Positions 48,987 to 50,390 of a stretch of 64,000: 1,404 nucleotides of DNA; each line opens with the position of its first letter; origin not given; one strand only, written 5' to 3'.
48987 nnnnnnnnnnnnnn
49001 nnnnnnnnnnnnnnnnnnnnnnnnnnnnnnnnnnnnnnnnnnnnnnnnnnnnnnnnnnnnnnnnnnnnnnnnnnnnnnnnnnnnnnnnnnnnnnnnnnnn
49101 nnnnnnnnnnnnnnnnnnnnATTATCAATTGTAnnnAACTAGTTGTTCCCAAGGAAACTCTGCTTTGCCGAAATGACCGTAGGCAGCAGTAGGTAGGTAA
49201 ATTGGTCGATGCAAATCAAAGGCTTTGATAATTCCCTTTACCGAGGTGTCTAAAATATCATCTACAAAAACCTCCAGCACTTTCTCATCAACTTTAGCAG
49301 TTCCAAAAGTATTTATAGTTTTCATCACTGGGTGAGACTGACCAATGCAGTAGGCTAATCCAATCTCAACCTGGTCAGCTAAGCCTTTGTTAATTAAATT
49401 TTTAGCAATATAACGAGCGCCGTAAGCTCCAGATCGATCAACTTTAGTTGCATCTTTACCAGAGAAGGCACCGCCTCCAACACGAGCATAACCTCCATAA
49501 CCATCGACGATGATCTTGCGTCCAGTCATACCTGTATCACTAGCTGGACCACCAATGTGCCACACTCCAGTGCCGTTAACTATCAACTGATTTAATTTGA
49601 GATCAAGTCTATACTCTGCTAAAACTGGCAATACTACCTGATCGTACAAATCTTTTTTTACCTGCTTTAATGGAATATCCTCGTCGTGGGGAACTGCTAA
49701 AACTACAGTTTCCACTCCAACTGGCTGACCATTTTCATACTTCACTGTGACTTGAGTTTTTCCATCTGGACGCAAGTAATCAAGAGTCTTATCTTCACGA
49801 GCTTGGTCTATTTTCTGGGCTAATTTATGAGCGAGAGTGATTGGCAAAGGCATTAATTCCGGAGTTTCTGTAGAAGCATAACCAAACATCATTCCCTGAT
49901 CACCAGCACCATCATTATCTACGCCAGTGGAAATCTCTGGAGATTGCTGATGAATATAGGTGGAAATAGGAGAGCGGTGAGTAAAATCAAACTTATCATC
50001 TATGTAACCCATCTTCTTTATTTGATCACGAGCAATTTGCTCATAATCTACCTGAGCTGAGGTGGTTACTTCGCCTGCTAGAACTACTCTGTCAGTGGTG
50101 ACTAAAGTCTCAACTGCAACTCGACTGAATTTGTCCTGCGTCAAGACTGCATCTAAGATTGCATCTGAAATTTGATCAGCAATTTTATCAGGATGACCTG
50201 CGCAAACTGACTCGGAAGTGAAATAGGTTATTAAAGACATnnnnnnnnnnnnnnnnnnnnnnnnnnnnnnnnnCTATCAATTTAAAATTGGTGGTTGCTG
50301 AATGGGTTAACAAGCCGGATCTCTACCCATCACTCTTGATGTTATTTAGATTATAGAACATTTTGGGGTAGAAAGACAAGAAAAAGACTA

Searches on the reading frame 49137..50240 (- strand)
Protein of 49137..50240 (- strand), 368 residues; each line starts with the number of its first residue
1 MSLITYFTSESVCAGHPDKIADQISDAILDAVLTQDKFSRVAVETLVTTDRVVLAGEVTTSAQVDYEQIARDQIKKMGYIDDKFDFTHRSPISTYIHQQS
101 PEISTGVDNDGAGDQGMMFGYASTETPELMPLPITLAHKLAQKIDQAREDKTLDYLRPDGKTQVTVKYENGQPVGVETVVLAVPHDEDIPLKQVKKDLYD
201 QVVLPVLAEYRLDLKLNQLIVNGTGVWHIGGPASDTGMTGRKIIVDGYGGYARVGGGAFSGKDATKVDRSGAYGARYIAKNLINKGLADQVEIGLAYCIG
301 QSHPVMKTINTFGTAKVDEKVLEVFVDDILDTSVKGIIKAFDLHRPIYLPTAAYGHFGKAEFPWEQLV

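Call 9: find_related_loci(query=window:49137-50240:-, collection=genome_contigs, flank=3000)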
Query window:49137-50240:- (368 aa) in genome_contigs; peptide patterns used: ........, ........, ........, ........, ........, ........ (x = any residue, [..] = any of these).
600 stretches matched a pattern (row limit reached: there are more); 597 encode a relative of the query (tblastn E <= 1e-3); the best 80 are kept; 80 distinct loci.
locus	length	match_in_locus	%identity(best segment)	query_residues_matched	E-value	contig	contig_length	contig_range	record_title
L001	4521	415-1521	63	1-368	5e-159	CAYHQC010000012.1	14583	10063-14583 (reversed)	MAG TPA_asm: uncultured Gammaproteobacteria bacterium isolate ERP119705_co15_352 genome assembly, contig: NODE_4525_leng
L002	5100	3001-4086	57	7-368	5e-139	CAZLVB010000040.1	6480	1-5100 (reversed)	MAG TPA_asm: uncultured Gammaproteobacteria bacterium isolate SRP269290_co3_1053 genome assembly, contig: NODE_17409_len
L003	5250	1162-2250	56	7-366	6e-131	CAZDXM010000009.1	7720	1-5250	MAG TPA_asm: uncultured Thermodesulfovibrio sp. isolate SRP231805_co4_16 genome assembly, contig: k141_50861, whole geno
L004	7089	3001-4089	55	7-366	1e-124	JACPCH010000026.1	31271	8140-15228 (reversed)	MAG: Candidatus Rokuibacteriota bacterium isolate NC_groundwater_278_Ag_S-0.2um_73_13 S5_GD2017_2_S2_scaffold_787, whole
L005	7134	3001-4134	52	7-366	2e-123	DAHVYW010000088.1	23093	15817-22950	MAG TPA_asm: Bacillota bacterium isolate clean791 k141_190944, whole genome shotgun sequence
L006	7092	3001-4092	54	7-367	2e-123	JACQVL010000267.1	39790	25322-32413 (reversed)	MAG: Candidatus Latescibacterota bacterium isolate NC_groundwater_1462_Ag_S-0.65um_62_34 S_p65_S5_coassembly_k141_367197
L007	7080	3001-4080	54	7-366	2e-122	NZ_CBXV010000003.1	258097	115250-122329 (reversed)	Pyrinomonas methylaliphatogenes strain K22, whole genome shotgun sequence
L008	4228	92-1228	53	6-366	1e-122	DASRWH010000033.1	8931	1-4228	MAG TPA_asm: Candidatus Deferrimicrobium sp. isolate SMAG_U10642 k141_524487, whole genome shotgun sequence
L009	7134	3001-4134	53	7-365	2e-122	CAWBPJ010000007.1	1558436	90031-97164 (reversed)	MAG: uncultured Actinomycetota bacterium isolate MFD04463.bin.2.187 genome assembly, contig: contig_31114, whole genome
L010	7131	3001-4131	52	6-366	5e-122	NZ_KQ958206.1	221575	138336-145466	Megasphaera sp. MJR8396C Scaffold441, whole genome shotgun sequence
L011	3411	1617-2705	52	7-367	7e-125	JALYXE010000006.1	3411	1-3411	MAG: Acidobacteriota bacterium isolate KAP bin5 SD1490-92_k127_977805, whole genome shotgun sequence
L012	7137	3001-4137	53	7-366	2e-121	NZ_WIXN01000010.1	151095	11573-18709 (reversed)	Virgibacillus sp. YIM 98842 Scaffold10, whole genome shotgun sequence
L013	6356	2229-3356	50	7-366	2e-121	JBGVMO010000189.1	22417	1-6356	MAG: Eubacteriales bacterium isolate fecal_MAG_256 fecal_MAG_256_contig_0189, whole genome shotgun sequence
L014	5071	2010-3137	53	7-366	5e-122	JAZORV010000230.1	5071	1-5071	MAG: Acutalibacteraceae bacterium isolate T1900045550_YK20190244.MAGScoT_cleanbin_000040 SGB_7873_k141_1696164, whole ge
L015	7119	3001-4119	53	6-366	1e-120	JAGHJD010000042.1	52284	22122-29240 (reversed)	MAG: Clostridia bacterium isolate MAG.45 k127_783796, whole genome shotgun sequence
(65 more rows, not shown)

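Call 11: find_homologous_proteins(query=window:49137-50240:-, max_evalue=1e-100)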
Query window:49137-50240:- (368 aa): 7855 proteins with E <= 1e-100 among 8000 candidates; the best 120 are listed.
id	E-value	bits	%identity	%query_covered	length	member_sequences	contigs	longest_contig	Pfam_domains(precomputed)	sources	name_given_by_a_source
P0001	4.7e-243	824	100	100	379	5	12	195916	PF00438.26,PF02772.22,PF02773.22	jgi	-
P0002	8.6e-217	737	88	100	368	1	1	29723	PF00438.26,PF02772.22,PF02773.22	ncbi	-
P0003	9.6e-213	724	86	100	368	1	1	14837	PF00438.26,PF02772.22,PF02773.22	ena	-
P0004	2.6e-209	713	85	100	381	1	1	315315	PF00438.26,PF02772.22,PF02773.22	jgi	jgi:S-adenosylmethionine synthetase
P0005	3.6e-209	712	84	100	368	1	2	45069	PF00438.26,PF02772.22,PF02773.22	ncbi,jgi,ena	-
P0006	1.7e-206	704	83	100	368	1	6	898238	PF00438.26,PF02772.22,PF02773.22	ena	-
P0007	1.3e-205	701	82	100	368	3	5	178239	PF00438.26,PF02772.22,PF02773.22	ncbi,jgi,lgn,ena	-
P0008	8.4e-205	698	82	100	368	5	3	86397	PF00438.26,PF02772.22,PF02773.22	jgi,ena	-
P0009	4.6e-204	695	82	100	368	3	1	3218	PF00438.26,PF02772.22,PF02773.22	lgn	-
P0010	4.0e-203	692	82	100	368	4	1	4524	PF00438.26,PF02772.22,PF02773.22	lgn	-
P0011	4.3e-203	692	82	100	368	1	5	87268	PF00438.26,PF02772.22,PF02773.22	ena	-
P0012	4.1e-199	679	80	100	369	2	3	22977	PF00438.26,PF02772.22,PF02773.22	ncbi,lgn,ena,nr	ncbi:methionine adenosyltransferase [Patescibacteria group bacterium]|nr:methionine adenosyltransfer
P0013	1.7e-198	677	79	100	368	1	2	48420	PF00438.26,PF02772.22,PF02773.22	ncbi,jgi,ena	-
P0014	4.5e-198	676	79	100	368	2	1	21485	PF00438.26,PF02772.22,PF02773.22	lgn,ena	-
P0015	1.5e-190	651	78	100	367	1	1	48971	PF00438.26,PF02772.22,PF02773.22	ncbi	-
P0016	5.0e-177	607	73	99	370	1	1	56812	PF00438.26,PF02772.22,PF02773.22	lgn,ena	-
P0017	3.7e-169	581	70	98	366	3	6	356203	PF00438.26,PF02772.22,PF02773.22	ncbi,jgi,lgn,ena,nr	ncbi:methionine adenosyltransferase [Patescibacteria group bacterium]|nr:methionine adenosyltransfer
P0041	1.7e-162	559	67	98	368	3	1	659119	PF00438.26,PF02772.22,PF02773.22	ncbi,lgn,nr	ncbi:methionine adenosyltransferase [Patescibacteria group bacterium]|nr:methionine adenosyltransfer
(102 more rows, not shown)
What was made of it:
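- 49134..50240 (-): metK (S-adenosylmethionine synthetase), 368 aa plus stop, starting at ATG 50240. Most homologues are 366-370 aa (call 11).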

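Call 12: find_related_loci(query=window:49137-50240:-, collection=metagenome_contigs, flank=2500)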
Query window:49137-50240:- (368 aa) in metagenome_contigs; peptide patterns used: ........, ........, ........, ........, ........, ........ (x = any residue, [..] = any of these).
600 stretches matched a pattern (row limit reached: there are more); 598 encode a relative of the query (tblastn E <= 1e-3); the best 80 are kept; 80 distinct loci.
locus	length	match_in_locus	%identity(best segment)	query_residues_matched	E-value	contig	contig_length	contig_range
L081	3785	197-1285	58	7-367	6e-149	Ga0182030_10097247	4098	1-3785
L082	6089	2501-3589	59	7-368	1e-145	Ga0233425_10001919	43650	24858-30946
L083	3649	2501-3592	58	7-367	1e-132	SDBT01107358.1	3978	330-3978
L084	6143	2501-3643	54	1-366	1e-127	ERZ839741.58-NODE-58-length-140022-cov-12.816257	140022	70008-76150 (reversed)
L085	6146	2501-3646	52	1-366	6e-127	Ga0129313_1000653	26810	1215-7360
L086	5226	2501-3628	54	7-366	3e-126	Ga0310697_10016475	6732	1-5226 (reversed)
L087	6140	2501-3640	54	7-366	5e-126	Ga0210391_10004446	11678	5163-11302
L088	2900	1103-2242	53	7-366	7e-130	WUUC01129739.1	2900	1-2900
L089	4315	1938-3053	53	1-366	4e-125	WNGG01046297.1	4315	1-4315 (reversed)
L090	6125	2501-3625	53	7-366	3e-123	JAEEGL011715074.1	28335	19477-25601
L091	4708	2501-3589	53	7-366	2e-123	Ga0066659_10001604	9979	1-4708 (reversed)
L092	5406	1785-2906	53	7-366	6e-123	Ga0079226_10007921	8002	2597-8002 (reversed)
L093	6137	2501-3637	54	7-366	2e-122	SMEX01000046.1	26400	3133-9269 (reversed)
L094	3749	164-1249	53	7-366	2e-123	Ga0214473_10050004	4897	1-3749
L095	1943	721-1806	53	7-366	1e-130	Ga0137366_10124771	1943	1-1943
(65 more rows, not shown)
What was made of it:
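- Tried and rejected: Peptide-pattern scans of genome_contigs and metagenome_contigs with MetK (calls 9, 12) filled their 600-row limit on ubiquitous MetK motifs.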

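Call 13: find_encoding_contigs(protein=P0002, flank=2500, max_places=1)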
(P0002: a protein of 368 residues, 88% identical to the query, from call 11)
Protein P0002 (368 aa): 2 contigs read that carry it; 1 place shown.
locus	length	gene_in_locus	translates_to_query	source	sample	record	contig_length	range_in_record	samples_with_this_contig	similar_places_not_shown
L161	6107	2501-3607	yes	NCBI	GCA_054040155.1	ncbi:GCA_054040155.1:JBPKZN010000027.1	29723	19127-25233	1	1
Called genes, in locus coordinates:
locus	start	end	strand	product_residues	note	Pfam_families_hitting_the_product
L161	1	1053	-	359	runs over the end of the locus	PF01207:Dus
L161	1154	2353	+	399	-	-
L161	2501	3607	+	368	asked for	PF00438:S-AdoMet_synt_N, PF02772:S-AdoMet_synt_M, PF02773:S-AdoMet_synt_C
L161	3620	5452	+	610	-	PF00456:Transketolase_N, PF13292:DXP_synthase_N, PF00676:E1_dh, PF02779:Transket_pyr, PF02780:Transketolase_C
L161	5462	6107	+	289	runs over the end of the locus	PF12705:PDDEXK_1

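Call 14: find_encoding_contigs(protein=P0003, flank=2500, max_places=1)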
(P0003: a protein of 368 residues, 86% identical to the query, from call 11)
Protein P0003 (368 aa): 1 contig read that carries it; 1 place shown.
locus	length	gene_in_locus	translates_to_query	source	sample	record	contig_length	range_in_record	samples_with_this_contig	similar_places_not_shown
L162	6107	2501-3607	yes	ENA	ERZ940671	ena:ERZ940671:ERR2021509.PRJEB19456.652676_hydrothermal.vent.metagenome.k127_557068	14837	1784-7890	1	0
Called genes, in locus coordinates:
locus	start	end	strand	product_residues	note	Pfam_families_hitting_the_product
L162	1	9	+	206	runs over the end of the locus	PF02592:Vut_1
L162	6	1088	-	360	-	PF01207:Dus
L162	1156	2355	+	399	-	-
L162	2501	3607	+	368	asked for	PF00438:S-AdoMet_synt_N, PF02772:S-AdoMet_synt_M, PF02773:S-AdoMet_synt_C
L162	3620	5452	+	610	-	PF00456:Transketolase_N, PF13292:DXP_synthase_N, PF00676:E1_dh (weak), PF02779:Transket_pyr, PF02780:Transketolase_C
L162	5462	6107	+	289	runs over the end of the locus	PF12705:PDDEXK_1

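Call 15: find_encoding_contigs(protein=P0004, flank=2500, max_places=1)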
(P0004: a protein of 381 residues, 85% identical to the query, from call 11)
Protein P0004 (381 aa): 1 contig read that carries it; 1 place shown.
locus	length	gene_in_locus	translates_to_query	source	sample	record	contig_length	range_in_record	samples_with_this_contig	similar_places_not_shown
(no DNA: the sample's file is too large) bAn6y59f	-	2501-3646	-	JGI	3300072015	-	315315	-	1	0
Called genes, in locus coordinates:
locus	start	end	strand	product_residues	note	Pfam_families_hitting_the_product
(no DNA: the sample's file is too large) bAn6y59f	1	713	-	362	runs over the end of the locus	PF01207:Dus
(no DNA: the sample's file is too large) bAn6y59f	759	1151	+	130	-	PF13646:HEAT_2 (weak), PF03130:HEAT_PBS (faint)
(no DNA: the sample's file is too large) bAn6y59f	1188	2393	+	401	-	-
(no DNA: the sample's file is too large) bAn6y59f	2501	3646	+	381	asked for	PF00438:S-AdoMet_synt_N, PF02772:S-AdoMet_synt_M, PF02773:S-AdoMet_synt_C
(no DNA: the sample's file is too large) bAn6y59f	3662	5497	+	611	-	PF00456:Transketolase_N, PF13292:DXP_synthase_N, PF00676:E1_dh, PF02779:Transket_pyr, PF02780:Transketolase_C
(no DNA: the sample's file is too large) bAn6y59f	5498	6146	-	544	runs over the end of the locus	-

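Call 16: find_encoding_contigs(protein=P0005, flank=2500, max_places=1)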
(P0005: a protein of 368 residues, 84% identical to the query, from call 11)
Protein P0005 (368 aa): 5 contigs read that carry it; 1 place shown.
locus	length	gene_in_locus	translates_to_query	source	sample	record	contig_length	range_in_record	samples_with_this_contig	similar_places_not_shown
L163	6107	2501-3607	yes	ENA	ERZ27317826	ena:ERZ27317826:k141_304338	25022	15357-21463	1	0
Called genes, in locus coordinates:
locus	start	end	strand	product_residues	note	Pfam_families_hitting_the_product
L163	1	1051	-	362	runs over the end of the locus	PF01207:Dus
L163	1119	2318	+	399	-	-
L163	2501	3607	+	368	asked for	PF00438:S-AdoMet_synt_N, PF02772:S-AdoMet_synt_M, PF02773:S-AdoMet_synt_C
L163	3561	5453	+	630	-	PF13292:DXP_synthase_N, PF00456:Transketolase_N, PF00676:E1_dh, PF02779:Transket_pyr, PF02780:Transketolase_C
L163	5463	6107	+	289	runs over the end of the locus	PF12705:PDDEXK_1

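Call 17: find_encoding_contigs(protein=P0006, flank=2500, max_places=1)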
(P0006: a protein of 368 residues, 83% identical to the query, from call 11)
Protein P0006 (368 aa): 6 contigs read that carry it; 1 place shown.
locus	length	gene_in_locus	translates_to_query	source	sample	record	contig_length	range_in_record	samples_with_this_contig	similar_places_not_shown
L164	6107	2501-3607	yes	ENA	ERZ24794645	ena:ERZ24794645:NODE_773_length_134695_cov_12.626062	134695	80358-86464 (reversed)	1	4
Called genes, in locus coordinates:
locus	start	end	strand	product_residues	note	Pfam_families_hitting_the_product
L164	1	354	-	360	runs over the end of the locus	PF01207:Dus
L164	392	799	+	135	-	PF13646:HEAT_2 (weak), PF03130:HEAT_PBS (faint)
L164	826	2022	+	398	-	-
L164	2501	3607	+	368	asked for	PF00438:S-AdoMet_synt_N, PF02772:S-AdoMet_synt_M, PF02773:S-AdoMet_synt_C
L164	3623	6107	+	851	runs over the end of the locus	PF00690:Cation_ATPase_N, PF00122:E1-E2_ATPase, PF00702:Hydrolase, PF13246:Cation_ATPase, PF08282:Hydrolase_3 (faint), PF00689:Cation_ATPase_C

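Call 18: find_encoding_contigs(protein=P0007, flank=2500, max_places=1)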
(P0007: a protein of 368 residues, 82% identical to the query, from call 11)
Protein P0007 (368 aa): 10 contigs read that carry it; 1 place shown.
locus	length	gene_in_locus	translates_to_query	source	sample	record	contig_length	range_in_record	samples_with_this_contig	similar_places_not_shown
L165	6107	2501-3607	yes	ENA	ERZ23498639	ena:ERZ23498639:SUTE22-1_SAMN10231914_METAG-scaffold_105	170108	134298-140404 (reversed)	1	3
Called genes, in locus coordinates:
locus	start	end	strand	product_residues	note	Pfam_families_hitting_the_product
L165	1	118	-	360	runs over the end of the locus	PF01207:Dus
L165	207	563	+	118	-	-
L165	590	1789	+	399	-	-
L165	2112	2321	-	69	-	-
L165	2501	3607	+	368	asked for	PF00438:S-AdoMet_synt_N, PF02772:S-AdoMet_synt_M, PF02773:S-AdoMet_synt_C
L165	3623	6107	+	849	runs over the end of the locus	PF00690:Cation_ATPase_N, PF00122:E1-E2_ATPase, PF00702:Hydrolase, PF13246:Cation_ATPase, PF08282:Hydrolase_3 (weak), PF00689:Cation_ATPase_C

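Call 19: find_encoding_contigs(protein=P0012, flank=2500, max_places=1)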
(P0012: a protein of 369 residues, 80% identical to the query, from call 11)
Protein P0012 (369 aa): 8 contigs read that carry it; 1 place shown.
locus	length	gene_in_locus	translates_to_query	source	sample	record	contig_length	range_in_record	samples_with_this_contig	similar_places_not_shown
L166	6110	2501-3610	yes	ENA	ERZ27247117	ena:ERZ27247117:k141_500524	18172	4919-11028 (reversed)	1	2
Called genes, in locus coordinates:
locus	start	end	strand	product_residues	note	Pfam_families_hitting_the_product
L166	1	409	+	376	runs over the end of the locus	PF13793:Pribosyltran_N, PF00156:Pribosyltran (weak), PF14572:Pribosyl_synth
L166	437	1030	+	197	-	PF06445:GyrI-like (weak)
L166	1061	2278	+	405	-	-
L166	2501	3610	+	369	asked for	PF00438:S-AdoMet_synt_N, PF02772:S-AdoMet_synt_M, PF02773:S-AdoMet_synt_C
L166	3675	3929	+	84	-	-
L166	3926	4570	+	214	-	PF00156:Pribosyltran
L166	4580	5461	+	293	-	PF00892:EamA, PF03151:TPT (weak), PF00892:EamA (weak)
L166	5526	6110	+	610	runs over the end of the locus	PF00456:Transketolase_N, PF13292:DXP_synthase_N, PF00676:E1_dh, PF02779:Transket_pyr, PF02780:Transketolase_C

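Call 20: find_encoding_contigs(protein=P0015, flank=2500, max_places=1)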
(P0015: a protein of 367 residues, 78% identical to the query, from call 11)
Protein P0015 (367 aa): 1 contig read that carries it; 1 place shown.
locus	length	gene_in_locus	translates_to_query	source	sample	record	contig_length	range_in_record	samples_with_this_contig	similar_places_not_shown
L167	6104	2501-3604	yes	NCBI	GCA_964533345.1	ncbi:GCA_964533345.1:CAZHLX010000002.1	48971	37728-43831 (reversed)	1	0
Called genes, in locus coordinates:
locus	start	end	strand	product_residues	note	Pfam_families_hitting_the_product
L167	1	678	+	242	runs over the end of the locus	PF06445:GyrI-like (weak)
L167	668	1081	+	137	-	-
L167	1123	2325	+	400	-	-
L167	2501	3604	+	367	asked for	PF00438:S-AdoMet_synt_N, PF02772:S-AdoMet_synt_M, PF02773:S-AdoMet_synt_C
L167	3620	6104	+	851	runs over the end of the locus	PF00690:Cation_ATPase_N, PF00122:E1-E2_ATPase, PF00702:Hydrolase, PF13246:Cation_ATPase, PF08282:Hydrolase_3 (faint), PF00689:Cation_ATPase_C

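Call 25: find_encoding_contigs(protein=P0016, flank=2500, max_places=1)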
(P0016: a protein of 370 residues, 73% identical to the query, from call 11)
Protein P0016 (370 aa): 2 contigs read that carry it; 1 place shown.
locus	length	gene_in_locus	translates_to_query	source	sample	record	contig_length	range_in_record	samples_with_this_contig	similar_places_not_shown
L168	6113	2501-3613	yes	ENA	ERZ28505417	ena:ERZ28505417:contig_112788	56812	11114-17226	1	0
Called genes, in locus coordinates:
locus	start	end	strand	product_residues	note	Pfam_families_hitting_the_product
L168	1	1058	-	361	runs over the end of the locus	PF01207:Dus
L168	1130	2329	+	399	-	-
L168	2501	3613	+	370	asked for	PF00438:S-AdoMet_synt_N, PF02772:S-AdoMet_synt_M, PF02773:S-AdoMet_synt_C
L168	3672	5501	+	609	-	PF00456:Transketolase_N, PF13292:DXP_synthase_N, PF00676:E1_dh, PF02779:Transket_pyr, PF02780:Transketolase_C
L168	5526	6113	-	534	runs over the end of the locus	-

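Call 26: find_encoding_contigs(protein=P0017, flank=2500, max_places=1)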
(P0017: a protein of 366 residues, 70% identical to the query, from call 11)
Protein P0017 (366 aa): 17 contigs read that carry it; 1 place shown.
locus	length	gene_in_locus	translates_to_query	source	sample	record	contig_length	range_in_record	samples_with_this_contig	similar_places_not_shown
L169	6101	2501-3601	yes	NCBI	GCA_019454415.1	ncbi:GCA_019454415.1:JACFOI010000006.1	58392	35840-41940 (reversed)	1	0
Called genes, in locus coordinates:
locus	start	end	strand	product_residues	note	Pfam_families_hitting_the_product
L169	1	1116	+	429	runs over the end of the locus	PF03952:Enolase_N, PF00113:Enolase_C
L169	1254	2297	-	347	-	-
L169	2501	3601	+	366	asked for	PF00438:S-AdoMet_synt_N, PF02772:S-AdoMet_synt_M, PF02773:S-AdoMet_synt_C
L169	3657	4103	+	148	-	PF00293:NUDIX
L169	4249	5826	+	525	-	-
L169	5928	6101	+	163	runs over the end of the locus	-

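Call 27: find_encoding_contigs(protein=P0013, flank=2500, max_places=1)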
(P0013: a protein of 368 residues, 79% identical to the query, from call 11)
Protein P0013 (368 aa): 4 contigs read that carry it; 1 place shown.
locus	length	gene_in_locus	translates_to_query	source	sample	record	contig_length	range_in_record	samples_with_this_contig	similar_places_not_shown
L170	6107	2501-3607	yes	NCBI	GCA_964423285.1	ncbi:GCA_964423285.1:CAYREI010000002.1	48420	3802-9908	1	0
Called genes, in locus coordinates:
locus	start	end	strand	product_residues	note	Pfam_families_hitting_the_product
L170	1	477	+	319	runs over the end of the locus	PF06445:GyrI-like (faint)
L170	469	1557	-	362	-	PF01207:Dus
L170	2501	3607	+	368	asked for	PF00438:S-AdoMet_synt_N, PF02772:S-AdoMet_synt_M, PF02773:S-AdoMet_synt_C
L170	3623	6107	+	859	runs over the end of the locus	PF00690:Cation_ATPase_N, PF00122:E1-E2_ATPase, PF00702:Hydrolase, PF13246:Cation_ATPase, PF08282:Hydrolase_3 (weak), PF00689:Cation_ATPase_C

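Call 50: search_protein_families(library=pfam, proteins=[window:49137-50240:-], max_evalue=0.01)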
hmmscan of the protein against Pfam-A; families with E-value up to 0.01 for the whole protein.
window:49137-50240:- (368 aa): 3 families
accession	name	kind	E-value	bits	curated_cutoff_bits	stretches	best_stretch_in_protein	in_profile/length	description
PF02773.21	S-AdoMet_synt_C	-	1.4e-57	193.9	25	1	229-366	1-138/138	S-adenosylmethionine synthetase, C-terminal domain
PF02772.21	S-AdoMet_synt_M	-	1.3e-41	141.9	29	1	110-225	2-118/120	S-adenosylmethionine synthetase, central domain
PF00438.25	S-AdoMet_synt_N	-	1.8e-36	125.1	33.1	1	6-101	3-99/99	S-adenosylmethionine synthetase, N-terminal domain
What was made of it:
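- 49134..50240 (-): Pfam S-AdoMet_synt N, M and C domains, E = 1e-36 to 1e-57 (call 50).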

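Call 55: find_encoding_contigs(protein=P0041, flank=1500, max_places=1)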
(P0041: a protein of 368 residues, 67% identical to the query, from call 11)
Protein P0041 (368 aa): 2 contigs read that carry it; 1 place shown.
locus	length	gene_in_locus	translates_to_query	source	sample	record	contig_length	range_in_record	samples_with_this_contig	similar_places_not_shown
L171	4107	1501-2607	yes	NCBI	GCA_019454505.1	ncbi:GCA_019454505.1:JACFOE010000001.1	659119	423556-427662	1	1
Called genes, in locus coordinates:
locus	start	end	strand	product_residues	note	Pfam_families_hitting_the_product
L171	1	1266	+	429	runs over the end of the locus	PF03952:Enolase_N, PF07476:MAAL_C (faint), PF00113:Enolase_C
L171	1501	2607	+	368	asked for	PF00438:S-AdoMet_synt_N, PF02772:S-AdoMet_synt_M, PF02773:S-AdoMet_synt_C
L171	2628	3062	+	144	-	PF00293:NUDIX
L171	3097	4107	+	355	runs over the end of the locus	PF03881:Fructosamin_kin, PF01636:APH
